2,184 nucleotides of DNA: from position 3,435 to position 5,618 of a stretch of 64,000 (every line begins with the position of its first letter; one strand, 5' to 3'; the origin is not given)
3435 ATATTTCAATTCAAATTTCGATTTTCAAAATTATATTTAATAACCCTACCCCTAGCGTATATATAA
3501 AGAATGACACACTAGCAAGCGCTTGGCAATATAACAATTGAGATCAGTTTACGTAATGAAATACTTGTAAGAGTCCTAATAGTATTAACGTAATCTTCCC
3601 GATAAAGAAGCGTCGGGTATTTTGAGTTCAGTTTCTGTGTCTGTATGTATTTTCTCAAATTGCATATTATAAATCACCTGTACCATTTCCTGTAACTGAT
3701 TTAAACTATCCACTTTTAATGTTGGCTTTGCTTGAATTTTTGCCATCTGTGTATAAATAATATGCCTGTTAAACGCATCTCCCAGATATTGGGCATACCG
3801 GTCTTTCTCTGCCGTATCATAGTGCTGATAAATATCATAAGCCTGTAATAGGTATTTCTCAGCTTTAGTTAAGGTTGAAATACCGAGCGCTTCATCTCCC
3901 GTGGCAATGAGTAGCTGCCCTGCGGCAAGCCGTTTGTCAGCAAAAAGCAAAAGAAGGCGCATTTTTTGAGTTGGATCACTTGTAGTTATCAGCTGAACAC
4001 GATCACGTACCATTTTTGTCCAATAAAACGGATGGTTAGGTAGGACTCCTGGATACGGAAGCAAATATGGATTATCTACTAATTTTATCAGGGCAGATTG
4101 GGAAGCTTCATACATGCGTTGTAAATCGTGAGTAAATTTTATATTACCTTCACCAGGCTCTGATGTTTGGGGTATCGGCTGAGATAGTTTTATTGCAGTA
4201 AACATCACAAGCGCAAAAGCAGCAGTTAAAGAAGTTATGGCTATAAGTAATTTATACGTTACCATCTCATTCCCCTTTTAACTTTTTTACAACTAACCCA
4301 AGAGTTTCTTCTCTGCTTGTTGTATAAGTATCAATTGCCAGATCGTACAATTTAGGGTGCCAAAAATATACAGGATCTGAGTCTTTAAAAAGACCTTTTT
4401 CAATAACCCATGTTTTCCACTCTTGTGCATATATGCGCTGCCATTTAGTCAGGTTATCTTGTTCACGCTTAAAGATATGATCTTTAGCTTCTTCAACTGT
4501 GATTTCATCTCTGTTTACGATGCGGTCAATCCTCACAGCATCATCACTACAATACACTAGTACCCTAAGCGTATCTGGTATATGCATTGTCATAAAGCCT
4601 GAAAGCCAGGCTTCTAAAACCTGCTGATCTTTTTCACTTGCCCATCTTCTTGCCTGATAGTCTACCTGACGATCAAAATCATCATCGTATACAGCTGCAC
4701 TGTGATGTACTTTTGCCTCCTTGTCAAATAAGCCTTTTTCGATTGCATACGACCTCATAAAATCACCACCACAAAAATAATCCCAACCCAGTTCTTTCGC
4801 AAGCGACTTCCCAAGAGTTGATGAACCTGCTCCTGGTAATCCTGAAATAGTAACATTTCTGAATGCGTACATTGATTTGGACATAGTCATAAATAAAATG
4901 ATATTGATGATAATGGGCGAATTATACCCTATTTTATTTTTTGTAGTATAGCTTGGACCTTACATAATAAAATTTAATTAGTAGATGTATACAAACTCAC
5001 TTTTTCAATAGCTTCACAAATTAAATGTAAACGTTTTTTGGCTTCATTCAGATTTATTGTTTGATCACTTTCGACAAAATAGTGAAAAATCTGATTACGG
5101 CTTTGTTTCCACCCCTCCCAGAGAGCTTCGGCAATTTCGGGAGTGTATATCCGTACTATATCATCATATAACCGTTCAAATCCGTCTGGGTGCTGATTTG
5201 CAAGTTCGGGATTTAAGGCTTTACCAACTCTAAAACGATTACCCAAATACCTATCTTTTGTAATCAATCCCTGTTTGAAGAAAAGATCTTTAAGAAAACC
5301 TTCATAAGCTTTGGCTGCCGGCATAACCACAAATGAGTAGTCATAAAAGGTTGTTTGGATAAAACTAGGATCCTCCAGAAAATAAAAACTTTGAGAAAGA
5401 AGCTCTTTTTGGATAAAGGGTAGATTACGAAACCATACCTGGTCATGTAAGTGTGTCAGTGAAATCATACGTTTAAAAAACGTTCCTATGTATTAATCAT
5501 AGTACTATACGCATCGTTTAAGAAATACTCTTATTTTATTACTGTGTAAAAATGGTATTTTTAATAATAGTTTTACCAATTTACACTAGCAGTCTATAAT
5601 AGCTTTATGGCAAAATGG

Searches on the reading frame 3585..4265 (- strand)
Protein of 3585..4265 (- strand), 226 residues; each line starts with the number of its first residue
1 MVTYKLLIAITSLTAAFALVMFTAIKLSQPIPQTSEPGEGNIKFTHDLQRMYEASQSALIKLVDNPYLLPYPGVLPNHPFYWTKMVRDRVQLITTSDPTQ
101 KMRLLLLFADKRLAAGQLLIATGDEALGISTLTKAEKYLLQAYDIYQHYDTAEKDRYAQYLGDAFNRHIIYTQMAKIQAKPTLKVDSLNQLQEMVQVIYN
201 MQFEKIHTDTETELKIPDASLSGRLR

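Call 69: search_protein_families(library=pfam, proteins=[window:3585-4265:-], max_evalue=0.01)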
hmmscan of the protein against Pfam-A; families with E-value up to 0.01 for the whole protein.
window:3585-4265:- (226 aa): 1 family
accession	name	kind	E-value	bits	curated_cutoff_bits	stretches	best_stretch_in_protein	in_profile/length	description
PF18915.5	DUF5667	-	1.5e-10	41.8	27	1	73-159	1-77/99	Domain of unknown function (DUF5667)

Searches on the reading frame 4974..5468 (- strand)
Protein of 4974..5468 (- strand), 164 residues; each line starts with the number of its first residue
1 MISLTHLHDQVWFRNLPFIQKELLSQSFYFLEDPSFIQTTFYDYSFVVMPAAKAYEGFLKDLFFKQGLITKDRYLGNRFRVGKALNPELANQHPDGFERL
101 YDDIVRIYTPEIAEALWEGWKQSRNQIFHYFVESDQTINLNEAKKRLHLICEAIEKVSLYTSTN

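Call 70: search_protein_families(library=pfam, proteins=[window:4974-5468:-], max_evalue=0.01)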
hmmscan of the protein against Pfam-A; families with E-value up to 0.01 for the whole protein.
window:4974-5468:- (164 aa): 3 families
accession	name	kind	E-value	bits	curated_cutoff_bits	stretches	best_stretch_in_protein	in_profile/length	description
PF18869.6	HEPN_RnaseLS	-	3.5e-06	27.8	29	1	37-79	21-63/124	RnaseLS-like HEPN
PF08332.16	CaMKII_AD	-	0.0033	18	22.1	1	84-152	11-79/128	Calcium/calmodulin dependent protein kinase II association domain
PF19034.5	RnlA-toxin_DBD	-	0.0038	18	27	1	37-129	37-123/125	RNase LS, bacterial toxin DBD domain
